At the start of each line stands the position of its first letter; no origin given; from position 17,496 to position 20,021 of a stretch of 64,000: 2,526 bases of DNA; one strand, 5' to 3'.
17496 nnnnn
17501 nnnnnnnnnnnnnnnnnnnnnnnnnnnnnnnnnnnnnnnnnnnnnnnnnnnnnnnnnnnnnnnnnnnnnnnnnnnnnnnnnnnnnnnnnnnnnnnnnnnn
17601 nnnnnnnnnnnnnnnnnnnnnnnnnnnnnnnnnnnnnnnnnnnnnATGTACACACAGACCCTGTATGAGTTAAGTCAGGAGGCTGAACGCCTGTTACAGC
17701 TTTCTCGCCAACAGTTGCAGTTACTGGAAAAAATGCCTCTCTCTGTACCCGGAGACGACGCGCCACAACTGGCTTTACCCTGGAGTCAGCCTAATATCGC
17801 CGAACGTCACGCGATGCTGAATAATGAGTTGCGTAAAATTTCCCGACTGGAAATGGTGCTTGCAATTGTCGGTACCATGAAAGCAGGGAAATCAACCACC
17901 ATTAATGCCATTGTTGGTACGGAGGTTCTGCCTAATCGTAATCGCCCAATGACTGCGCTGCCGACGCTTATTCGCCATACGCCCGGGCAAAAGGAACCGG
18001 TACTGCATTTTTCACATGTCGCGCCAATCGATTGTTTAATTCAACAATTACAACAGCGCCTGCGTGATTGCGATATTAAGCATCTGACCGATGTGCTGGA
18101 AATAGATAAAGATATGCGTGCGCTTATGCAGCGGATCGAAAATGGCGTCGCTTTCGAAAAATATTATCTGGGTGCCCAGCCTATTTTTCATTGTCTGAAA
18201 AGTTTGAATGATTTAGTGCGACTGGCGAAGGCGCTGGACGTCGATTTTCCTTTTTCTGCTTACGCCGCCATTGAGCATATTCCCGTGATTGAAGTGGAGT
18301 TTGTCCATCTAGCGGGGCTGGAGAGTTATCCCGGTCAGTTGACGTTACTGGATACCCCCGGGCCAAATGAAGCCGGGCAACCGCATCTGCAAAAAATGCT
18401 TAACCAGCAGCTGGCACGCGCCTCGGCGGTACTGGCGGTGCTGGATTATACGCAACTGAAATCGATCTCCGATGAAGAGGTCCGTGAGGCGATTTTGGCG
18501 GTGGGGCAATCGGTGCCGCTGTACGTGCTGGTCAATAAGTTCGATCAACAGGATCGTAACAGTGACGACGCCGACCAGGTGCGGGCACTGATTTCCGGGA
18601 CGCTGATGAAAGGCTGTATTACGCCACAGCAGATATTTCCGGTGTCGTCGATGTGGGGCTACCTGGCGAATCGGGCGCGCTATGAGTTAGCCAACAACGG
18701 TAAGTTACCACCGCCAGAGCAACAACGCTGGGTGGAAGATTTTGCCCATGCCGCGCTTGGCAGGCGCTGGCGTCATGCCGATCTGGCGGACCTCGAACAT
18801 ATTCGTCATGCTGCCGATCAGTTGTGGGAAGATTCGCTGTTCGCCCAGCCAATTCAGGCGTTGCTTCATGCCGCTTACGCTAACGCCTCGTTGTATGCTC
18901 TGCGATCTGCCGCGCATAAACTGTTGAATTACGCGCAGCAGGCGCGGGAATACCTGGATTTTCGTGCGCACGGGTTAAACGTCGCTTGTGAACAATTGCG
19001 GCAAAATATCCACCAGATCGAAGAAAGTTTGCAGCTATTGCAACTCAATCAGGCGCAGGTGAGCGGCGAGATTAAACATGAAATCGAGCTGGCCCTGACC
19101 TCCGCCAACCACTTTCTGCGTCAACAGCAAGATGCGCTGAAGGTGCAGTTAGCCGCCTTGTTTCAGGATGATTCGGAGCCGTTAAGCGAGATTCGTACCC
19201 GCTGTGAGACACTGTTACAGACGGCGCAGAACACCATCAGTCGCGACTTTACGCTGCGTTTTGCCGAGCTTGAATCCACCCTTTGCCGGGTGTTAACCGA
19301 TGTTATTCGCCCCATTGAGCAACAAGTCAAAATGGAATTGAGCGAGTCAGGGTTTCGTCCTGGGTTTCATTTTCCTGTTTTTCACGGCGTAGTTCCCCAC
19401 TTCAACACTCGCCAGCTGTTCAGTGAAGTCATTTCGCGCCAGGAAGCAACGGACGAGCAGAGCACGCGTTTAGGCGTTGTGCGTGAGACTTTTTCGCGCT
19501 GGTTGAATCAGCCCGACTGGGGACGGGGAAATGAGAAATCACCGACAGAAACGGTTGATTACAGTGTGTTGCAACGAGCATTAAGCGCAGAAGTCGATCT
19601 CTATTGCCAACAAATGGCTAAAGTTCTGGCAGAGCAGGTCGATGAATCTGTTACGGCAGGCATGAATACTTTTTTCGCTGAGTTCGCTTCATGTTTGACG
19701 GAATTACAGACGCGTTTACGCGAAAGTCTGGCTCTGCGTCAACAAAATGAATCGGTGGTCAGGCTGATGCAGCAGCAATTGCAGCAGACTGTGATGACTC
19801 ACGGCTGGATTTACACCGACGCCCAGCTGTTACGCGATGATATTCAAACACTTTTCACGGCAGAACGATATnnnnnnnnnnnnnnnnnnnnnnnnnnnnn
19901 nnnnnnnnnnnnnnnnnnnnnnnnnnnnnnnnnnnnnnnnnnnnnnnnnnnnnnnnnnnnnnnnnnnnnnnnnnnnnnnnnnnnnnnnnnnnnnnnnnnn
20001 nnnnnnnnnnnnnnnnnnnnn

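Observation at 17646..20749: crfC-yjcZ: translationally coupled dynamin-like GTPase plus unknown partner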

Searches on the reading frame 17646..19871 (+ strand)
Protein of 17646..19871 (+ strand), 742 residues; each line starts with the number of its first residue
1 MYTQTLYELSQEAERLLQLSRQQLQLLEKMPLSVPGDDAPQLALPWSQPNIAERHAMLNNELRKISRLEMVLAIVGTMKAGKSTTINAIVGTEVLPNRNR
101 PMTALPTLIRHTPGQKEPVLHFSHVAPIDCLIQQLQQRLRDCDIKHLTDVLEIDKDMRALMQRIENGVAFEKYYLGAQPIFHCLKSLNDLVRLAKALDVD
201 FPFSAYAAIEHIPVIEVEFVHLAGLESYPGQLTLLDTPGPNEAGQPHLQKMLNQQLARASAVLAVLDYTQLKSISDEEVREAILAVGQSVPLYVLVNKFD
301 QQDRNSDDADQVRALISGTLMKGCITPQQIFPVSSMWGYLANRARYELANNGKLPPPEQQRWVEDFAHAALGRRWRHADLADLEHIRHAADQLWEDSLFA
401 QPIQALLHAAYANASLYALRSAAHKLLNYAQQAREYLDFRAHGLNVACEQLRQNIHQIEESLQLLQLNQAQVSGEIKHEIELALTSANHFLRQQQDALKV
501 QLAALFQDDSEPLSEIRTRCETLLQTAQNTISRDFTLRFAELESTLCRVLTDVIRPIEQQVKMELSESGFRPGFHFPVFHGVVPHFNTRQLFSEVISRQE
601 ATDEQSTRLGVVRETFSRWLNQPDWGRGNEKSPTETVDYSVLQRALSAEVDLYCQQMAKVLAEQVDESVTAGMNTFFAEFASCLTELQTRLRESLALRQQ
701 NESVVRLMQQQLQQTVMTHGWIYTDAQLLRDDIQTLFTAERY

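Call 7: search_protein_families(proteins=[window:17646-19871:+], library=ncbifam, max_evalue=0.1)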
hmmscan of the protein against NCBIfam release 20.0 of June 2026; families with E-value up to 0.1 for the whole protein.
window:17646-19871:+ (742 aa): 12 families
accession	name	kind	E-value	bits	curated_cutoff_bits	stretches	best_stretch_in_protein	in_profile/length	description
NF007368.0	PRK09866.1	equivalog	0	1597.2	1146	1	1-742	1-742/742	clamp-binding protein CrfC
TIGR00231.1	small_GTP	domain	1e-09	38.4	42.5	2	229-307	49-127/164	GTP-binding protein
NF000908.1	PRK00089.1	equivalog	2.4e-09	36.9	237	2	230-335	51-150/291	GTPase Era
TIGR03594.1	GTPase_EngA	equivalog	1.3e-08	34.3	306.7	2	231-310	49-129/432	ribosome biogenesis GTPase Der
NF052648.1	DynmDynABac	equivalog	1.5e-08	33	1600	1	55-110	27-82/1187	dynamin GTPase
TIGR03918.1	GTP_HydF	equivalog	3.4e-06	26.1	325.55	0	230-313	56-139/392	[FeFe] hydrogenase H-cluster maturation GTPase HydF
TIGR00436.1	era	equivalog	0.0012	18.3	116.25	0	72-95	3-26/270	GTPase Era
NF002828.0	PRK03003.1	equivalog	0.0026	16.4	631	0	59-92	30-63/477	ribosome biogenesis GTPase Der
TIGR03597.1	GTPase_YqeH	equivalog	0.0038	16.4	297.4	0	247-338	53-139/361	ribosome biogenesis GTPase YqeH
TIGR03156.1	GTP_HflX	equivalog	0.011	14.7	216.75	1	69-110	189-229/351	GTPase HflX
TIGR03598.1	GTPase_YsxC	equivalog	0.018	14.8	124.45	0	72-93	21-42/186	ribosome biogenesis GTP-binding protein YihA/YsxC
NF007071.0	PRK09518.1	equivalog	0.019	13.4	953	0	53-92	255-294/706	bifunctional cytidylate kinase/GTPase Der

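Call 8: search_protein_families(proteins=[window:17646-19871:+], library=padloc, max_evalue=1)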
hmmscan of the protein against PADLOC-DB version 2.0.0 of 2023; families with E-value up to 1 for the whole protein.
window:17646-19871:+ (742 aa): 5 families
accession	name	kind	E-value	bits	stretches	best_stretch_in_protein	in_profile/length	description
PDLC03841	LeoBC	-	5.8e-06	23.7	1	231-564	123-437/601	-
PDLC03839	LeoA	-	3.2e-05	21.2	1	230-313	103-188/559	-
PDLC04140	mad8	-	0.0022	15.6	1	71-167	29-110/314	mads_8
PDLC00612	ZorB1|ZorB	-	0.69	7.4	1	432-537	63-167/293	MotB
PDLC00640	ZorA2|ZorA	-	0.69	6.5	1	421-563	407-542/590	MotA/ExbB/TolQ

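Call 11: profile_search(protein=window:17646-19871:+)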
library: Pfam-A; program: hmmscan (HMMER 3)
A. the first sequence (742 residues): domains with independent E <= 10: 13; with E <= 0.001: 1
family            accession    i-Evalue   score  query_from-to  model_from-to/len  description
Dynamin_N         PF00350.29    7.3e-18    65.6      72-277         1-147/168  Dynamin family
MMR_HSR1          PF01926.29       0.01    16.4      72-103         2-32/113  50S ribosome-binding GTPase
MMR_HSR1          PF01926.29      0.026    15.1     230-298        46-113/113  50S ribosome-binding GTPase
URGCP_GTPase      PF25683.1       0.027    13.6       9-95        133-215/396  URGCP-like GTPase domain
PUB10_N           PF25368.1       0.028    15.5     411-483        45-116/124  PUB10-like, N-terminal domain
TPR_IMB1          PF25574.1       0.035    13.2     514-562        94-142/388  Importin subunit beta-1-like, TPR repeats
AIG1              PF04548.22       0.13    12.0      73-97          4-28/212  AIG1 family
SpoIVA_ATPase     PF09547.16       0.13    12.0      61-98          9-46/237  Stage IV sporulation protein A, ATPase domain
GTP_EFTU          PF00009.33       0.26    11.3     231-334        70-168/188  Elongation factor Tu GTP binding domain
PDDEXK_1          PF12705.13       0.27    11.6     334-446         5-117/247  PD-(D/E)XK nuclease superfamily
Mating_N          PF12731.12        1.3     9.6     485-530         9-53/95  Mating-type protein beta 1
DUF1397           PF07165.16        2.3     8.0     132-191        28-86/207  Protein of unknown function (DUF1397)
ABC_tran          PF00005.33        5.2     8.1      71-92         13-34/137  ABC transporter

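Call 26: search_solved_structures(query=window:17646-19871:+, max_evalue=1)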
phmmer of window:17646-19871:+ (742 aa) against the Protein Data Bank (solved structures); distinct sequences matched with E-value up to 1: 19.
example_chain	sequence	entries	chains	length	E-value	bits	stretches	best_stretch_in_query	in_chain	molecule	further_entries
2j68_A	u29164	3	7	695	1.7e-06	30.1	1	71-124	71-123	BACTERIAL DYNAMIN-LIKE PROTEIN | DYNAMIN FAMILY PROTEIN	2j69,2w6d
5owv_A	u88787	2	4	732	0.0029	19.4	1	57-117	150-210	GTP-binding protein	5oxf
5owv_C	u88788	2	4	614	0.0055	18.5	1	54-112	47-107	GTP-binding protein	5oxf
1wf3_A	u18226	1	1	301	0.0087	17.8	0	72-105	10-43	GTP-binding protein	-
5kh0_A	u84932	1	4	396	0.076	14.7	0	229-306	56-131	Small GTP-binding protein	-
3r9w_A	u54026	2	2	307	0.11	14.2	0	223-302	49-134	GTPase Era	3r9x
3iev_A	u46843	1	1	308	0.11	14.2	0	223-302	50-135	GTP-binding protein era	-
7c1o_A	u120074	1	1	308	0.11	14.2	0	222-302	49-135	GTPase Era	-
3l43_A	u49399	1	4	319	0.16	13.6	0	71-113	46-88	Dynamin-3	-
2x2e_A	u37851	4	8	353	0.19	13.4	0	72-110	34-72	DYNAMIN-1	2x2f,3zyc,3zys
7vcf_G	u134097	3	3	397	0.2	13.3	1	38-95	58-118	Toc34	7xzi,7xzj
5d3q_A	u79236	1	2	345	0.24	13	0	72-110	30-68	Dynamin-1,Dynamin-1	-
3rx9_A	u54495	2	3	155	0.5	12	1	263-325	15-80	Putative uncharacterized protein | Type VI secretion system protein VasD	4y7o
4yo7_A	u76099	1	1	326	0.5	12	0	446-507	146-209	Sugar ABC transporter (Sugar-binding protein)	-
6ixh_A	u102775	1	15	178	0.64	11.7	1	263-325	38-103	Type VI Secretion System TssJ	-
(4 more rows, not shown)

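Call 72: search_solved_structures(query=A3, max_evalue=0.01, show_alignments=1)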
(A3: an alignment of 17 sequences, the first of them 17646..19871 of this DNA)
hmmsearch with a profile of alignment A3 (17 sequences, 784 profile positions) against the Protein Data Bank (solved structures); distinct sequences matched with E-value up to 0.01: 3.
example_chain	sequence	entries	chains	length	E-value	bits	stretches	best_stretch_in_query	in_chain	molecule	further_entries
2j68_A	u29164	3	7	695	5.5e-06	28.1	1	80-135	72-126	BACTERIAL DYNAMIN-LIKE PROTEIN | DYNAMIN FAMILY PROTEIN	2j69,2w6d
5owv_C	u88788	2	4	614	0.0008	20.9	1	64-120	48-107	GTP-binding protein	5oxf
1wf3_A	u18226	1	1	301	0.0022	19.5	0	80-112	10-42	GTP-binding protein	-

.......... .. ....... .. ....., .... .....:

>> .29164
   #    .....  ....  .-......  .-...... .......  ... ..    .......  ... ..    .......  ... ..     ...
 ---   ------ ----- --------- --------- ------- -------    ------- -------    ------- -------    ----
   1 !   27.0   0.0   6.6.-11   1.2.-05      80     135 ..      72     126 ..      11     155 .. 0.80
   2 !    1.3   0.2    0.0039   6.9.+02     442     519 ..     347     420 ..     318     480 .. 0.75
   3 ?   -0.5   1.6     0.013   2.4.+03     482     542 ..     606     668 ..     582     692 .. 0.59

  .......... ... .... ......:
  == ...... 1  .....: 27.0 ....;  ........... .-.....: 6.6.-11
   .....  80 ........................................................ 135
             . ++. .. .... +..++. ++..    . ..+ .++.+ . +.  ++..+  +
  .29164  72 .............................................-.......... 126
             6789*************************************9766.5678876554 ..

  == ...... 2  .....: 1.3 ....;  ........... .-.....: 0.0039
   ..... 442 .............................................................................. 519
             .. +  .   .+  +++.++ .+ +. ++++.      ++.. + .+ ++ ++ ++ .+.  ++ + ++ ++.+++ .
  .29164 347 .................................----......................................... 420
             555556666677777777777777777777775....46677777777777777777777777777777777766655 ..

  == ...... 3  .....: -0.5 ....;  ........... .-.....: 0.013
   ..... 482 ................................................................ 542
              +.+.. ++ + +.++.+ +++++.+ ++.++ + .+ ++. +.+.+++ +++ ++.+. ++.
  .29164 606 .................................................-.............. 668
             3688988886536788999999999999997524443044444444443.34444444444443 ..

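Call 75: search_protein_families(proteins=[window:17646-19871:+], library=phrogs, max_evalue=0.01)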
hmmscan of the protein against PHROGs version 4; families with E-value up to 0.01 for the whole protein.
window:17646-19871:+ (742 aa): 0 families
